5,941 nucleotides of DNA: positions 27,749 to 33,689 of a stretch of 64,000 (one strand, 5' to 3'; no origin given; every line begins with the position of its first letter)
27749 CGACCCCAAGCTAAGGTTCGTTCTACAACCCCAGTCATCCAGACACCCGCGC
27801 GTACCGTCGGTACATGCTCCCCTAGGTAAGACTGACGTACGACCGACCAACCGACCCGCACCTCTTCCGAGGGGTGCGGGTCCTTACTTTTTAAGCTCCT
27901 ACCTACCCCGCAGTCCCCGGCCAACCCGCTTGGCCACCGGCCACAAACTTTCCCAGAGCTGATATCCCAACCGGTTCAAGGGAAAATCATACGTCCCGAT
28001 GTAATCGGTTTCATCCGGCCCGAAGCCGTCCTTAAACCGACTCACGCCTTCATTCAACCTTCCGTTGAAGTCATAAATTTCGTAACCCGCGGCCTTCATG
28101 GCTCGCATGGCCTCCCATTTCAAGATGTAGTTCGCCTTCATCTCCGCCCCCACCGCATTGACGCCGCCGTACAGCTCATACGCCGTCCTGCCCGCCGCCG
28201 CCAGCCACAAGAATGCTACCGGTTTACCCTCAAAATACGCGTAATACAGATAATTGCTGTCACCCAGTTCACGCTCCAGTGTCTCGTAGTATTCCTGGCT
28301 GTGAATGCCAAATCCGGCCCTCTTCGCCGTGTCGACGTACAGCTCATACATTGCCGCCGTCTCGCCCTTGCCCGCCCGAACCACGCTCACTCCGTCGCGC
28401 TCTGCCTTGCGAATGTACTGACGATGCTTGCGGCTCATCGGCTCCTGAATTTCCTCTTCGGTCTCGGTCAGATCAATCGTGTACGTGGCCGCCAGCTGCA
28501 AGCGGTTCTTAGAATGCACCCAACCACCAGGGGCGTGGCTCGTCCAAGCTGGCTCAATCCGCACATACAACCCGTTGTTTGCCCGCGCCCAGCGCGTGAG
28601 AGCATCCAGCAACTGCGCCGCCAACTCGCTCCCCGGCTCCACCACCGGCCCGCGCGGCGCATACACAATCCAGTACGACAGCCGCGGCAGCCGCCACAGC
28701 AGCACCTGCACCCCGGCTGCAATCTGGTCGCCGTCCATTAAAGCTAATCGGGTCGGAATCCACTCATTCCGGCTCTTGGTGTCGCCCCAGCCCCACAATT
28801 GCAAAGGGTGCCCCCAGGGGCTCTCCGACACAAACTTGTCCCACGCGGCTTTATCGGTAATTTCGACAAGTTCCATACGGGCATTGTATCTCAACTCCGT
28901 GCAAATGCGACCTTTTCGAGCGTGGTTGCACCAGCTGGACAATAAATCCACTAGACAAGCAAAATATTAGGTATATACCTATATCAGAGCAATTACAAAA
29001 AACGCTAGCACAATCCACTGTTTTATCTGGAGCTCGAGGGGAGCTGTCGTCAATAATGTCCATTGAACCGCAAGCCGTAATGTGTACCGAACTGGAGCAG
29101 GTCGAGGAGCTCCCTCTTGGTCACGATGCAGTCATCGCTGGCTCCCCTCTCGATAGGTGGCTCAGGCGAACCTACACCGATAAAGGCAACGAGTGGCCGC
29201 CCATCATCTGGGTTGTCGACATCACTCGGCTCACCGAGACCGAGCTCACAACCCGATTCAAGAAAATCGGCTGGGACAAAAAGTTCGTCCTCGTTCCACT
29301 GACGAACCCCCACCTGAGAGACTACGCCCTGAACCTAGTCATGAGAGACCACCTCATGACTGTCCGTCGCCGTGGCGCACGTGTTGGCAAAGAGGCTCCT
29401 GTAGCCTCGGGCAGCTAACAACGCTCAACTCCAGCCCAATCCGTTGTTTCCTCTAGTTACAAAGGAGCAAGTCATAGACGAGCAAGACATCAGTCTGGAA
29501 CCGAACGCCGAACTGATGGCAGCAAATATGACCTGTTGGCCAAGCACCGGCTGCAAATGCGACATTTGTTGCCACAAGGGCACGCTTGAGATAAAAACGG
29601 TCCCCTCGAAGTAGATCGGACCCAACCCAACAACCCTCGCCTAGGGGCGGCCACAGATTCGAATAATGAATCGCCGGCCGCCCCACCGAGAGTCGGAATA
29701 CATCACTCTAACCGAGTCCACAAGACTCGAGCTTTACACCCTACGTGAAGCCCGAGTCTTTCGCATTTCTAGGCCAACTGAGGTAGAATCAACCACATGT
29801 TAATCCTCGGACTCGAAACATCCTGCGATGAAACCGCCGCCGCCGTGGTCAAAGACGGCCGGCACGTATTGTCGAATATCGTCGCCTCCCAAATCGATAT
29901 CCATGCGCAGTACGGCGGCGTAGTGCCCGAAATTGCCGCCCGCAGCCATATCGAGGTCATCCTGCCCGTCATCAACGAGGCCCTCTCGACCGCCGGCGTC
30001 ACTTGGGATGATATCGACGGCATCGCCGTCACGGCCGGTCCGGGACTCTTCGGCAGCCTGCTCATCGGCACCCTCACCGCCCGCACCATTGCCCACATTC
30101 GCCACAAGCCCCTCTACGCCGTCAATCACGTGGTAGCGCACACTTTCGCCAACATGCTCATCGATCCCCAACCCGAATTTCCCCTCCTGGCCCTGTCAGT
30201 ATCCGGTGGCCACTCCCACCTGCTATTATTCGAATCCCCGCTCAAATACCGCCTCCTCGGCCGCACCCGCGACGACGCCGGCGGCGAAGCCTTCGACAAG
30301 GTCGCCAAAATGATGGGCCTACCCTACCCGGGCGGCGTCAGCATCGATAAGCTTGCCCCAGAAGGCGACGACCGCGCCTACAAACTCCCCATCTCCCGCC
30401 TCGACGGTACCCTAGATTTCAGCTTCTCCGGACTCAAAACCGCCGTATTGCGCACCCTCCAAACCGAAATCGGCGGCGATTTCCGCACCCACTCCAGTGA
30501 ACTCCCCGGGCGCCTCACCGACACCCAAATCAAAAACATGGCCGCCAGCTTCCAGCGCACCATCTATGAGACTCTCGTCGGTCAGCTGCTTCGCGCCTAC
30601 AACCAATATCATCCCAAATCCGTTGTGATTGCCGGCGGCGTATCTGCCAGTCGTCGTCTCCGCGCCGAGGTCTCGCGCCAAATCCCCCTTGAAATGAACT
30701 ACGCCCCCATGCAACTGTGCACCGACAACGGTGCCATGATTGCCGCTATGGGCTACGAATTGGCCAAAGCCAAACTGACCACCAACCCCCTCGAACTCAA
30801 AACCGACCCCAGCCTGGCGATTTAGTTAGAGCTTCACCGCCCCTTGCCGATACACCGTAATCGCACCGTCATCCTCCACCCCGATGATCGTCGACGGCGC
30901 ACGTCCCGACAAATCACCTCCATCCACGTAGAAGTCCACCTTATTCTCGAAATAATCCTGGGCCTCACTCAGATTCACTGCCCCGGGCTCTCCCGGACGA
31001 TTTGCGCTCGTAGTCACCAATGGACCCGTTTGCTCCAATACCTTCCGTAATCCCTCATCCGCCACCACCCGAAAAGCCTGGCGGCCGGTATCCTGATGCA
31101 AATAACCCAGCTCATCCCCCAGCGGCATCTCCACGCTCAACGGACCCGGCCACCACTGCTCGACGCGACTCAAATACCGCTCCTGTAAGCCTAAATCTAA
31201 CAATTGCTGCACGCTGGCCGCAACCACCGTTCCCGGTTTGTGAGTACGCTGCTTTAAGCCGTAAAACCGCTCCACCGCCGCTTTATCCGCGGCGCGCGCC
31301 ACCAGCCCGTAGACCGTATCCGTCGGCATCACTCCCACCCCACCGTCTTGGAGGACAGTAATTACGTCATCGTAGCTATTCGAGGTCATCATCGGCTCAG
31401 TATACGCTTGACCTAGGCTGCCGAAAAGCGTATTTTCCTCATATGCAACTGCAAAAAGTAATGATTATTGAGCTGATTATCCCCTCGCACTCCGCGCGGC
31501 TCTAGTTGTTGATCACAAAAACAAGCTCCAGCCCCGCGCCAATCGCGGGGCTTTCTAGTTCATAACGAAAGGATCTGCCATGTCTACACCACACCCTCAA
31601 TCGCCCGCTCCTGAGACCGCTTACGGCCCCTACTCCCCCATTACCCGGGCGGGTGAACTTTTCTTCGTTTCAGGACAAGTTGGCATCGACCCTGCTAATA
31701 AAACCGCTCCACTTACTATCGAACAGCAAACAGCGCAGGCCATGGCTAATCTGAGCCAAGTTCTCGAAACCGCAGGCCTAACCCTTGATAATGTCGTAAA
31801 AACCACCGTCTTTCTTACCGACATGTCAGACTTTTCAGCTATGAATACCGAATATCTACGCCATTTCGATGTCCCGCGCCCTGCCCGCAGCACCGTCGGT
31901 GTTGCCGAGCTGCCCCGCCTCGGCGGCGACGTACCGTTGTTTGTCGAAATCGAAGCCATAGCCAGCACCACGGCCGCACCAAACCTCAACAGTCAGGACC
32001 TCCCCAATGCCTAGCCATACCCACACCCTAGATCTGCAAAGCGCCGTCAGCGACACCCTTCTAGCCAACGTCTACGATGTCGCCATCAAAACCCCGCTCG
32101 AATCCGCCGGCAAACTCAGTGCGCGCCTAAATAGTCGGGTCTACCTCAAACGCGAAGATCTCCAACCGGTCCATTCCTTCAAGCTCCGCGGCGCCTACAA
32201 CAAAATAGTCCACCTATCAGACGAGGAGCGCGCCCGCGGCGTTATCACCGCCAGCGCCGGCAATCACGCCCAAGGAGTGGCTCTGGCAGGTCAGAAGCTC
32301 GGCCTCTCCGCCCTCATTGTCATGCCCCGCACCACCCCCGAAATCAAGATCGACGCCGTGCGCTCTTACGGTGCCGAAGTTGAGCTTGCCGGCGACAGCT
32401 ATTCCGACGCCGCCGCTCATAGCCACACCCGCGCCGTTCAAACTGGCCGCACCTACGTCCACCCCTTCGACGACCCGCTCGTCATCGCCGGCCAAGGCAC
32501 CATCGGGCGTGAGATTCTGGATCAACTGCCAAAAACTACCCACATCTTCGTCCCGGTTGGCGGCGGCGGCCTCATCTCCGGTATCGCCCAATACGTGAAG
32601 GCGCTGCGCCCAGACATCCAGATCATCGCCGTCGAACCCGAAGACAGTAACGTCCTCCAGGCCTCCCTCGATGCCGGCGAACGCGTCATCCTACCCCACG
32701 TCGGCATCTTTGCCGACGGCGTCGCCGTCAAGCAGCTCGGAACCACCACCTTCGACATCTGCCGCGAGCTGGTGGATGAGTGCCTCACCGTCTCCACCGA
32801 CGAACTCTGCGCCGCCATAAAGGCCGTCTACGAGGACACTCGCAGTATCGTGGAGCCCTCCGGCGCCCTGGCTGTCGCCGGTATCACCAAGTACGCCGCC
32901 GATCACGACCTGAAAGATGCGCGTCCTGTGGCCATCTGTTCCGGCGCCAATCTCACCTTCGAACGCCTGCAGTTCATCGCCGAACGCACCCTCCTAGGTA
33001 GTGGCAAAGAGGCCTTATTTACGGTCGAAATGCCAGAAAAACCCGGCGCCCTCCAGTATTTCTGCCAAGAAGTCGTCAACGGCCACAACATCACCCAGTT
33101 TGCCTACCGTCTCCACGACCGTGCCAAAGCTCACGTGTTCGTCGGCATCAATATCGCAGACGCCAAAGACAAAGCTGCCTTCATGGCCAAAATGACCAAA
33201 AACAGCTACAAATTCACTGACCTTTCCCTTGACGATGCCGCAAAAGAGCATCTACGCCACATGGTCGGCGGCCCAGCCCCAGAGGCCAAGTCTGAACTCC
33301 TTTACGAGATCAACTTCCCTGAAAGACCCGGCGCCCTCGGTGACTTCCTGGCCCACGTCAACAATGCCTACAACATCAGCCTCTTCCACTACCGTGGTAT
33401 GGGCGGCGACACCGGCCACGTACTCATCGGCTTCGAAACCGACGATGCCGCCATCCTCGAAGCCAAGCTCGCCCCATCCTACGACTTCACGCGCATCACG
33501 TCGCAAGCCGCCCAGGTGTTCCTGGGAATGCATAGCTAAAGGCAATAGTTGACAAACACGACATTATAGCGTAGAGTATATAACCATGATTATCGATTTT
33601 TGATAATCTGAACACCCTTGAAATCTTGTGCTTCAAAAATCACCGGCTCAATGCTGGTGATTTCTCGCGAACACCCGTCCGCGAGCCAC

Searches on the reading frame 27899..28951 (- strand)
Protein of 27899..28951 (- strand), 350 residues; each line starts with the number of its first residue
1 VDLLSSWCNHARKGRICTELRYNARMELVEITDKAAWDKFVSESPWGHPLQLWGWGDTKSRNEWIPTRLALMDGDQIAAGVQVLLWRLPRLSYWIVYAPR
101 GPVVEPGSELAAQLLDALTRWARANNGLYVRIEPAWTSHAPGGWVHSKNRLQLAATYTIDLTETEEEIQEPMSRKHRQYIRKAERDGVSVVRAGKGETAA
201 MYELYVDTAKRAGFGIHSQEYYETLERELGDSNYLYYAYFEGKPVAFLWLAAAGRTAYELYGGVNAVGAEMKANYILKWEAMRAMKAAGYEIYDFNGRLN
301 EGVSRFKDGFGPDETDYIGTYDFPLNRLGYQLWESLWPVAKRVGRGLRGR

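Call 81: search_protein_families(library=pfam, proteins=[window:27899-28951:-], max_evalue=0.0001)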
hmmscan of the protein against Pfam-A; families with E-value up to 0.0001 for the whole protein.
window:27899-28951:- (350 aa): 2 families
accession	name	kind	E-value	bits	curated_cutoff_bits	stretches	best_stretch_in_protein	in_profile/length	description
PF02388.22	FemAB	-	3e-39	135.5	24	3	149-240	146-238/406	FemAB family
PF13480.13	Acetyltransf_6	-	8.3e-15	55.6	22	1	174-307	5-142/143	Acetyltransferase (GNAT) domain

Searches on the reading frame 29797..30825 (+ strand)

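Call 81: search_protein_families(library=pfam, proteins=[window:29797-30825:+], max_evalue=0.0001)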
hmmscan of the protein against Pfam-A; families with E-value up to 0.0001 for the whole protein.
window:29797-30825:+ (342 aa): 1 family
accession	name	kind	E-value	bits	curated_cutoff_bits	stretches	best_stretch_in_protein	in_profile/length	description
PF00814.31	TsaD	-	2.4e-89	300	24.8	1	23-316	1-263/264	tRNA N6-adenosine threonylcarbamoyltransferase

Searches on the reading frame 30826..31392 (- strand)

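Call 81: search_protein_families(library=pfam, proteins=[window:30826-31392:-], max_evalue=0.0001)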
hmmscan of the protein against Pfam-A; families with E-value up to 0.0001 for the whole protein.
window:30826-31392:- (188 aa): 1 family
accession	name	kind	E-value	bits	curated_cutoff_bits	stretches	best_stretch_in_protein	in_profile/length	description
PF01300.24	Sua5_yciO_yrdC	-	1.9e-37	128.9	25.1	1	13-184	2-178/178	Telomere recombination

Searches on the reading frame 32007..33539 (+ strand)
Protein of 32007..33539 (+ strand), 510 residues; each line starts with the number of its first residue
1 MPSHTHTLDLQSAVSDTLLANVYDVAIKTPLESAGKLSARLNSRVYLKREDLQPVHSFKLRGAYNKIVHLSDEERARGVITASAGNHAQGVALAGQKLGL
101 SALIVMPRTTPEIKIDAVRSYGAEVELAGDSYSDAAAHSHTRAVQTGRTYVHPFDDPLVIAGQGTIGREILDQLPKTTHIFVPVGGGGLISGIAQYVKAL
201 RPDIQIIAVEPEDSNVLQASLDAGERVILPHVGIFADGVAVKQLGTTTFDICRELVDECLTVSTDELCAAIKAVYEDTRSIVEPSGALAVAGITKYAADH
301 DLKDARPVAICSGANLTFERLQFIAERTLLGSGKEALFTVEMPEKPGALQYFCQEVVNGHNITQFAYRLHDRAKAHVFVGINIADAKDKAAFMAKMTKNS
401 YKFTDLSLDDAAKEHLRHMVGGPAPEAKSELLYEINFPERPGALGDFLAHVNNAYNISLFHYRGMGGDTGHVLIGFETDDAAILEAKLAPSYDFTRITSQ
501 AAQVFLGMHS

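Call 81: search_protein_families(library=pfam, proteins=[window:32007-33539:+], max_evalue=0.0001)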
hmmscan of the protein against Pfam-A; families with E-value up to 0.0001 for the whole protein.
window:32007-33539:+ (510 aa): 2 families
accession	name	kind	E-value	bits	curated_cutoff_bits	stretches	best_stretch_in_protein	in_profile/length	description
PF00291.31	PALP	-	1.3e-85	287.8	35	1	27-313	6-295/295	Pyridoxal-phosphate dependent enzyme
PF00585.24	Thr_dehydrat_C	-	6.7e-41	138.5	27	2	326-416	1-91/91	C-terminal regulatory domain of Threonine dehydratase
